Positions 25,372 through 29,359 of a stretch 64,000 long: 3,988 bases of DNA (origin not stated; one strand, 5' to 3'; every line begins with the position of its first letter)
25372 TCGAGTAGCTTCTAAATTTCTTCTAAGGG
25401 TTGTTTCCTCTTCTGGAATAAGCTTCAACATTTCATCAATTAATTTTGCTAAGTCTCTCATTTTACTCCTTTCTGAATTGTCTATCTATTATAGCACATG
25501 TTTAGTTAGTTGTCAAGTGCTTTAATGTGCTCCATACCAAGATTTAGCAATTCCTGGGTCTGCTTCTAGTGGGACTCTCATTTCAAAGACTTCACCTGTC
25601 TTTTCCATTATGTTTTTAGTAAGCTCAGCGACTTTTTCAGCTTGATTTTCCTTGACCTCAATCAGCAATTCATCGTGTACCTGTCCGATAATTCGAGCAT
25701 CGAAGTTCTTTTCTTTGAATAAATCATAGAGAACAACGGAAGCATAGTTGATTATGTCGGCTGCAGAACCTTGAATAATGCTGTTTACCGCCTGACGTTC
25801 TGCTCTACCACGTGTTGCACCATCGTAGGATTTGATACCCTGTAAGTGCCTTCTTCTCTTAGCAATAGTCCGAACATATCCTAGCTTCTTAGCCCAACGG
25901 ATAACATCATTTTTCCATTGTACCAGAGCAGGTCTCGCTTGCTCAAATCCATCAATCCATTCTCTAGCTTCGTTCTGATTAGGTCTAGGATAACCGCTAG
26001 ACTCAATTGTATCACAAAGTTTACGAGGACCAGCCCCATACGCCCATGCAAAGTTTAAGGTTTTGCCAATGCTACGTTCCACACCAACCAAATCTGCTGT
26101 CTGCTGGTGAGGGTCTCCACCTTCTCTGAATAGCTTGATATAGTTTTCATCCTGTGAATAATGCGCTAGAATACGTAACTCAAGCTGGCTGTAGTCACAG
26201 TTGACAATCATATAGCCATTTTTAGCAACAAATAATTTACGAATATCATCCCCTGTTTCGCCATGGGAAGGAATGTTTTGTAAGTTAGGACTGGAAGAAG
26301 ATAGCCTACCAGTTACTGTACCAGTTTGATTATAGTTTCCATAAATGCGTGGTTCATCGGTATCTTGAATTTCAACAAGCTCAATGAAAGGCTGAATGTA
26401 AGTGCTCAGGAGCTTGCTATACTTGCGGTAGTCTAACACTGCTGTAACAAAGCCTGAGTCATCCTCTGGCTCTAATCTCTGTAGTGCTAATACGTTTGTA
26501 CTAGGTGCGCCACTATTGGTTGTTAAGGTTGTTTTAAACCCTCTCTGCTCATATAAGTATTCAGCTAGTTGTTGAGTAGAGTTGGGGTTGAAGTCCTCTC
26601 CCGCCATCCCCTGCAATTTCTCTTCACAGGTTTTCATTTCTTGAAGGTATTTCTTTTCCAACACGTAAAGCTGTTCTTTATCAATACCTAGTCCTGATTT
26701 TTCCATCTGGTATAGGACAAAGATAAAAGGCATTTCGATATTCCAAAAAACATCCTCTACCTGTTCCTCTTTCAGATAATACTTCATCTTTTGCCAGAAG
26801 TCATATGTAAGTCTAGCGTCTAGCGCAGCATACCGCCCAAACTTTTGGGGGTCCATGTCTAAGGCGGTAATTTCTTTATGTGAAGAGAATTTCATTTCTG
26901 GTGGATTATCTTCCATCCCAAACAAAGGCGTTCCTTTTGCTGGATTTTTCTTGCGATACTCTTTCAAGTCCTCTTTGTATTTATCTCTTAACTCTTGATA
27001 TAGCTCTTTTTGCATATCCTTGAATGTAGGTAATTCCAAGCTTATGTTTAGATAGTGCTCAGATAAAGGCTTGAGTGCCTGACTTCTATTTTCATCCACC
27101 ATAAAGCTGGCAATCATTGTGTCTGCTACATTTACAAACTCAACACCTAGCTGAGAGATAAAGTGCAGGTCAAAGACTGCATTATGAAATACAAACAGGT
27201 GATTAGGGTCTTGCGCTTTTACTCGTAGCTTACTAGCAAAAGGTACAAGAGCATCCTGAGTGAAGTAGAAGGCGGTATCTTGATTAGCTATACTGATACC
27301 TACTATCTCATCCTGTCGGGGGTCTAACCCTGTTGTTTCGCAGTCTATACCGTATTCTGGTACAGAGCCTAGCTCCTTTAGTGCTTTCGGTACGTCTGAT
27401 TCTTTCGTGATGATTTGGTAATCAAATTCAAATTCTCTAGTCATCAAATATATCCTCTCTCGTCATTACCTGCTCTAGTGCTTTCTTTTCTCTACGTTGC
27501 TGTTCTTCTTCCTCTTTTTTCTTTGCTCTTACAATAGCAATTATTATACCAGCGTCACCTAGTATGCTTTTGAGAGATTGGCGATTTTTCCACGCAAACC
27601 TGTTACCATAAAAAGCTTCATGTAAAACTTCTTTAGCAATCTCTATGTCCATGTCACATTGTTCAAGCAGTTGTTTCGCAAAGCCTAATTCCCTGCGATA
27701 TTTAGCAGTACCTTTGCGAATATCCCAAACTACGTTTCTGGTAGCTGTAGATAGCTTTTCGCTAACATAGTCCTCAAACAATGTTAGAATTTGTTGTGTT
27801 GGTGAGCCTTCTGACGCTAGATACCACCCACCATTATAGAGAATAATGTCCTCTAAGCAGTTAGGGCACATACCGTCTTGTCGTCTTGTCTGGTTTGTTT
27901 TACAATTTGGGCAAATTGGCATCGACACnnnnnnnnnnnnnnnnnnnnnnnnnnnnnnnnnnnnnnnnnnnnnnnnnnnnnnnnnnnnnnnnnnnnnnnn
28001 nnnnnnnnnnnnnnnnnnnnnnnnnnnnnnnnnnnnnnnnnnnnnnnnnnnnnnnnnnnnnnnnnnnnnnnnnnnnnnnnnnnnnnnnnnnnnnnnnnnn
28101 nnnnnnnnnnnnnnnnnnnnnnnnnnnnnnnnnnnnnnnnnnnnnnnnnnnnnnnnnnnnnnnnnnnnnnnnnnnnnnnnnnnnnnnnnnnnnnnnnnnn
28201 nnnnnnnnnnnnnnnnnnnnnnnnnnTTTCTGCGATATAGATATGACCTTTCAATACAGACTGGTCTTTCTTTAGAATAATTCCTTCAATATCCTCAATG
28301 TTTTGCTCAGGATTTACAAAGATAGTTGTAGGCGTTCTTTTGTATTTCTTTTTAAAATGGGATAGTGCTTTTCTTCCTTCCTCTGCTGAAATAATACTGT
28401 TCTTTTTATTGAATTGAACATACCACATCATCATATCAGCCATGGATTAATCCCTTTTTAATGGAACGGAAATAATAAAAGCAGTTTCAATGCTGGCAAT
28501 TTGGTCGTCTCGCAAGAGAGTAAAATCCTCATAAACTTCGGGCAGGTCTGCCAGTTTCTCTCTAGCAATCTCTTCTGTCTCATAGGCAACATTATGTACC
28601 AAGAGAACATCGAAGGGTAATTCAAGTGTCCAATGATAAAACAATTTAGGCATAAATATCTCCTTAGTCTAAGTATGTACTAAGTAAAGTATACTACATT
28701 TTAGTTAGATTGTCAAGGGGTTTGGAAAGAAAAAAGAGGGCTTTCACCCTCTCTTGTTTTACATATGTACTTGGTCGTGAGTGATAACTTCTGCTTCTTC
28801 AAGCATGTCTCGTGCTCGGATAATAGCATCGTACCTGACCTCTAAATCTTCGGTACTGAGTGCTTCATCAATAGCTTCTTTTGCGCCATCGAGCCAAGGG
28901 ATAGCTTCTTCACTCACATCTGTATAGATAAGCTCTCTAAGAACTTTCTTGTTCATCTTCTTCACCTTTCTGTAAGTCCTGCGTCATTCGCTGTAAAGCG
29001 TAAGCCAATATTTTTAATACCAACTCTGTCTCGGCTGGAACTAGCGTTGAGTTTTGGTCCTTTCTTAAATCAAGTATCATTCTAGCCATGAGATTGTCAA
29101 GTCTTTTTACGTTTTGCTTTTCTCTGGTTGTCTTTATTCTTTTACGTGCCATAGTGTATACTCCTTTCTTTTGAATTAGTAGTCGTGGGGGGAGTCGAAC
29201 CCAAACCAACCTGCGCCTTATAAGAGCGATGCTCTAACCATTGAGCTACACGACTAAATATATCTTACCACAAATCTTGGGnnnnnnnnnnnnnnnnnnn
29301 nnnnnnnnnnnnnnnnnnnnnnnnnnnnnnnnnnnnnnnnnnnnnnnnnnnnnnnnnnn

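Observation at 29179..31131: Markedly AT-rich 443-aa orphan gene beside a tRNA, followed by a KTSC-domain protein and a zinc ribbon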

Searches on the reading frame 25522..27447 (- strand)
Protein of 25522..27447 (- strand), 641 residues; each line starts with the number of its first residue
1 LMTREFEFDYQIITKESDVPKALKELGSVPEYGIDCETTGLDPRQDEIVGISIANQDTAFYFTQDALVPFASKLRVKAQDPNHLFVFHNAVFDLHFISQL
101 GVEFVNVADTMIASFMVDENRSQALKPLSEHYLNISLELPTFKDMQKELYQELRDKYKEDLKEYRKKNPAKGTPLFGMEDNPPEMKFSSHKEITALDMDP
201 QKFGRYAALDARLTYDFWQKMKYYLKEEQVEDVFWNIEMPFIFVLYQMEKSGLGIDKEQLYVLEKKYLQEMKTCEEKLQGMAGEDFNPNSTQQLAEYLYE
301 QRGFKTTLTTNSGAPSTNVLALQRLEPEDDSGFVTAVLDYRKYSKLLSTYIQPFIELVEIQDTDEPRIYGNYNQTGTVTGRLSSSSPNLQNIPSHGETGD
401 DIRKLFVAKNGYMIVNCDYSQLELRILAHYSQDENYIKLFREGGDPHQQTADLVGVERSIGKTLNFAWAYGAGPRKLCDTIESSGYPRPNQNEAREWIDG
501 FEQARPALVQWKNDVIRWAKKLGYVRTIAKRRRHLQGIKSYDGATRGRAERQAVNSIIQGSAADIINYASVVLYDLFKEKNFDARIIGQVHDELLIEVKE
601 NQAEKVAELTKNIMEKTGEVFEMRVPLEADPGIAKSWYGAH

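Call 10: search_dna_similar(query=window:25522-27447:-, collection=phages, mode=protein, max_rows=25)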
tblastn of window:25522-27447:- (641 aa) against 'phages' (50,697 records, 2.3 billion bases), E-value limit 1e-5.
The search stops at 5000 records and this limit was reached: more records match than are counted here, and every count below describes the 5000 best-scoring records only.
Records with a match: at least 5000; places in all: 5002; records where one place covers at least 80% of the query: 2756.
Best place of each record, by identity: <60% 5000.
By first word of the organism name: Mycobacterium 982; Vibrio 569; Salmonella 400; Klebsiella 333; Escherichia 309; Microbacterium 302; Staphylococcus 297; Bacillus 237; Pseudomonas 217; Gordonia 105; and 118 more.
By host as written in the record: - 713; Mycobacterium smegmatis mc2 155 706; Klebsiella pneumoniae 151; Microbacterium foliorum NRRL B-24224 135; Mycobacterium smegmatis mc#155 130; Escherichia coli 129; Microbacterium foliorum NRRL B-24224 SEA 126; Staphylococcus aureus 98; and 873 more.
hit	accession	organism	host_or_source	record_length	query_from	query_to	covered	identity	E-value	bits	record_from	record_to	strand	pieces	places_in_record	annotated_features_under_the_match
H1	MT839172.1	Bacteriophage sp.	human fecal samples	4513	2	641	100%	32.2%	4e-86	299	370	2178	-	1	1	record has no annotation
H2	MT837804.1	Bacteriophage sp.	human fecal samples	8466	10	641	99%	31.9%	8e-78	276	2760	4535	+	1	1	record has no annotation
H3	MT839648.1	Bacteriophage sp.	human fecal samples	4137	17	641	98%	31.9%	1e-79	280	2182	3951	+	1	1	record has no annotation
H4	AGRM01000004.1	Salmonella enterica subsp. houtenae str. ATCC BAA-1581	Homo sapiens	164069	9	641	99%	30.9%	1e-68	249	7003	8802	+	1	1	DNA-directed DNA polymerase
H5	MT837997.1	Bacteriophage sp.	human fecal samples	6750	10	637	98%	30.9%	6e-79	279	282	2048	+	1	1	record has no annotation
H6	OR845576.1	Escherichia phage ECO95 1-6-1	Escherichia coli O157:H7 ATCC 43895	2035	9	641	99%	30.6%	3e-70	245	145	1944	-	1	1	record has no annotation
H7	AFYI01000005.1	Salmonella enterica subsp. enterica serovar Infantis str. ...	Homo sapiens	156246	9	641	99%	30.6%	2e-67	245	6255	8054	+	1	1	DNA-directed DNA polymerase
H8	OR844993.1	Staphylococcus phage SA 1306 Kay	Staphylococcus aureus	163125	25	640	96%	31.2%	2e-68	248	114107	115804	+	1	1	record has no annotation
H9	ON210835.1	Bacillus phage 268TH002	Bacillus subtilis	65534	9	637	98%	30.1%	1e-56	214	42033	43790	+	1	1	61: DNA polymerase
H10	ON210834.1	Bacillus phage 268TH007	Bacillus subtilis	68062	9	637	98%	30.1%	1e-56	214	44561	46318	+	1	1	65: DNA polymerase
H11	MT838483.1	Bacteriophage sp.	human fecal samples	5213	34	641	95%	30.8%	2e-64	236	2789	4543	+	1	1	record has no annotation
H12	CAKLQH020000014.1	Acinetobacter phage MD-2021a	not known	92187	32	641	95%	30.6%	1e-70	255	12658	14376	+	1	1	polA: DNA polymerase I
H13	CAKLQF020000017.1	Acinetobacter phage MD-2021a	not known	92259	32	641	95%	30.6%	1e-70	255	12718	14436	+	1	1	polA: DNA polymerase I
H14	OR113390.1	Clostridium phage vB_CtyS-FA70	Clostridium sp.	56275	2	637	99%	28.7%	4e-32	203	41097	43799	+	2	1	putative DNA polymerase | hypothetical protein | putative DNA endonuclease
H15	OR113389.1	Clostridium phage vB_CtyS-FA67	Clostridium sp.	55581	2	637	99%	28.7%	4e-32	202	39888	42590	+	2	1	putative DNA polymerase | hypothetical protein | putative DNA endonuclease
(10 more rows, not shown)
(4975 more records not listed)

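Call 91: find_homologous_proteins(query=window:25522-27447:-, max_evalue=1e-50)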
Query window:25522-27447:- (641 aa): 3462 proteins with E <= 1e-50 among 8000 candidates; the best 120 are listed.
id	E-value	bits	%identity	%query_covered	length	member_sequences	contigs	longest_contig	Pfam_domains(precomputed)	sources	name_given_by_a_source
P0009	0.0e+0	1468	100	100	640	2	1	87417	PF01612.27,PF00476.27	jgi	jgi:DNA polymerase-1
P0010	0.0e+0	1321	88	100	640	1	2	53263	PF01612.27,PF00476.27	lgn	-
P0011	0.0e+0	1209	81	60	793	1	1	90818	PF01612.27,PF00476.27,PF14890.12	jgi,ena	-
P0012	6.6e-267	905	61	100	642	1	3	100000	PF01612.27,PF00476.27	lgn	-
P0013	1.3e-225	769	88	60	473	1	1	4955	PF01612.27,PF00476.27,PF14890.12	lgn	-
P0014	7.4e-176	604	69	59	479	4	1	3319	PF01612.27,PF00476.27,PF14890.12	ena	-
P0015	6.5e-156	538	43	98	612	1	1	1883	PF01612.27,PF00476.27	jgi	-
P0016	1.5e-155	537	45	95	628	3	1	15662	PF01612.27,PF00476.27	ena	-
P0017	1.1e-145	505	41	71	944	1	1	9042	PF05204.20,PF01612.27,PF14528.12,PF00476.27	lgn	-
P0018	1.2e-144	501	42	95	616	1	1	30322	PF01612.27,PF00476.27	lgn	-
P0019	3.6e-144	500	42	98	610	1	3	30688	PF01612.27,PF00476.27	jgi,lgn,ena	-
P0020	7.6e-144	499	43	98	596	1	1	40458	PF01612.27,PF00476.27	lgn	-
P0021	1.8e-143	497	42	99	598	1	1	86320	PF00929.32,PF01612.27,PF00476.27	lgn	-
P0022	5.3e-143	496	42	98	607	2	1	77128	PF01612.27,PF00476.27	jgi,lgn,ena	-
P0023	6.4e-143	496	41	96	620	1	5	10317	PF01612.27,PF00476.27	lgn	-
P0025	4.2e-141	490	42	99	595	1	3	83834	PF01612.27,PF00476.27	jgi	jgi:DNA polymerase I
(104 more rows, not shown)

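Call 92: find_encoding_contigs(protein=P0021, flank=10000, max_places=1)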
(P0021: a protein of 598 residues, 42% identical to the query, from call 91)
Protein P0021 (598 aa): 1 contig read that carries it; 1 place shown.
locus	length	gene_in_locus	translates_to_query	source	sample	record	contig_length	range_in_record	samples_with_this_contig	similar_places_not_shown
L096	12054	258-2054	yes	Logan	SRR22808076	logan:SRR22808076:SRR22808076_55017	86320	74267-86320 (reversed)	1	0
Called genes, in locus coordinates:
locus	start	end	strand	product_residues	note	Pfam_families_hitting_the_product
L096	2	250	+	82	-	?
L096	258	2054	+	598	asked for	PF01612:DNA_pol_A_exo1, PF00929:RNase_T (faint), PF00476:DNA_pol_A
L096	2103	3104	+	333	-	PF13481:AAA_25 (faint)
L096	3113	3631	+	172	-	-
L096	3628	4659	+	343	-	-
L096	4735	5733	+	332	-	-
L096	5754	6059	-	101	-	-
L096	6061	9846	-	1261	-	-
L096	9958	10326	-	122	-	-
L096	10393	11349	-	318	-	PF06941:NT5C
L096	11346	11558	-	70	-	-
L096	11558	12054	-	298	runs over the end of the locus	PF25680:Mom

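Call 93: find_encoding_contigs(protein=P0025, flank=10000, max_places=1)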
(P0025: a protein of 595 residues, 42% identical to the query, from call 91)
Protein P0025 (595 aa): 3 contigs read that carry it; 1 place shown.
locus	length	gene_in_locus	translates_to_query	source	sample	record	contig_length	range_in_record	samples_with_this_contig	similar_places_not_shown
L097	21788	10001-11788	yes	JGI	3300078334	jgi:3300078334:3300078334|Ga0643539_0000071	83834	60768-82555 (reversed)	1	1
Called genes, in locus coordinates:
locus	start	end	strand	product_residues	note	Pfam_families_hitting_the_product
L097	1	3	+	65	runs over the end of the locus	-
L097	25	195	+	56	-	-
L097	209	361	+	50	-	-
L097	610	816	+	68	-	-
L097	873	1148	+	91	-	-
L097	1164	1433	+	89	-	-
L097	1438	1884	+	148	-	-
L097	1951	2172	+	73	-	-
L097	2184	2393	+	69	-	-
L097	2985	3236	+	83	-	-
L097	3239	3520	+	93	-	-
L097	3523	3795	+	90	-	-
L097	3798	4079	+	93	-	-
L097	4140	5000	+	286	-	PF08401:ArdcN, PF18818:MPTase-PolyVal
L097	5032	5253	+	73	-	-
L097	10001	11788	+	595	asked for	PF01612:DNA_pol_A_exo1, PF00476:DNA_pol_A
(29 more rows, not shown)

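Call 94: find_encoding_contigs(protein=P0022, flank=10000, max_places=1)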
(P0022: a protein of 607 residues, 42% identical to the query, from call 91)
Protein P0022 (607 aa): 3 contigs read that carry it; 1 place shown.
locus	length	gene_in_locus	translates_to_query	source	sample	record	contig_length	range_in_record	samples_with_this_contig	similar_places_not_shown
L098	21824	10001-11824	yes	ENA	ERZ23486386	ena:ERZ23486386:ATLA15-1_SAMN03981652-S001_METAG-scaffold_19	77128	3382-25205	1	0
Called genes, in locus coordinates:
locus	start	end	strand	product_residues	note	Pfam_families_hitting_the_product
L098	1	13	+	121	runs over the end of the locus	-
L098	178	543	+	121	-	-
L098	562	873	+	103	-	-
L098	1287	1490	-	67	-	-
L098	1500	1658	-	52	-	-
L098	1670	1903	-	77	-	-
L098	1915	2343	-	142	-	-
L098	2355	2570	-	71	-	-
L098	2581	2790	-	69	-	-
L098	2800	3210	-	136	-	-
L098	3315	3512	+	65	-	-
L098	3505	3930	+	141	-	-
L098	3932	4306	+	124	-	-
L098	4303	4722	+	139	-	-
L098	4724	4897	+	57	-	-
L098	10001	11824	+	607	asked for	PF01612:DNA_pol_A_exo1, PF00476:DNA_pol_A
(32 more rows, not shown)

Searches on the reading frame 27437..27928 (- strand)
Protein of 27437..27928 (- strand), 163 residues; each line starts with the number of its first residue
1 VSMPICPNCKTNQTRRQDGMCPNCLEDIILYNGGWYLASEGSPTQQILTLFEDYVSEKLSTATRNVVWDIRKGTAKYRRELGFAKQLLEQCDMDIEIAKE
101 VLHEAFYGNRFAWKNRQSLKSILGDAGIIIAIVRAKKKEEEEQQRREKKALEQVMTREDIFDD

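Call 5: search_protein_families(library=pfam, proteins=[window:27437-27928:-], max_evalue=0.1)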
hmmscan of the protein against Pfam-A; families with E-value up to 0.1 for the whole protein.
window:27437-27928:- (163 aa): 2 families
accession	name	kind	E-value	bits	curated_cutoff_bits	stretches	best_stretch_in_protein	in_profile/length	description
PF13248.11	Zn_ribbon_3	-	0.0027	17.6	27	1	5-24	4-22/26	zinc-ribbon domain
PF18912.6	DZR_2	-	0.061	13.6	27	0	4-28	8-31/56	Double zinc ribbon domain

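Call 6: search_protein_families(library=phrogs, proteins=[window:27437-27928:-], max_evalue=0.01)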
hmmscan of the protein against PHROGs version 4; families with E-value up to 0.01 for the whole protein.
window:27437-27928:- (163 aa): 0 families

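Call 102: search_protein_families(library=ncbifam, proteins=[window:27437-27928:-], max_evalue=0.1)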
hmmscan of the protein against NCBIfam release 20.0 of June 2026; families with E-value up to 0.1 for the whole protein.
window:27437-27928:- (163 aa): 0 families

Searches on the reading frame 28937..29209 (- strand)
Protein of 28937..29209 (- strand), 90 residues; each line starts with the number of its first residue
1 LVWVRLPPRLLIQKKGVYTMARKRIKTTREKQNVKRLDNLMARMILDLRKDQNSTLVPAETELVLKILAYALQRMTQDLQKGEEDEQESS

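Call 5: search_protein_families(library=pfam, proteins=[window:28937-29209:-], max_evalue=0.1)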
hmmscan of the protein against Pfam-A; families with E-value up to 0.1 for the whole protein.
window:28937-29209:- (90 aa): 0 families

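Call 6: search_protein_families(library=phrogs, proteins=[window:28937-29209:-], max_evalue=0.01)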
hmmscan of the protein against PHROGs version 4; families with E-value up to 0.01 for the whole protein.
window:28937-29209:- (90 aa): 0 families
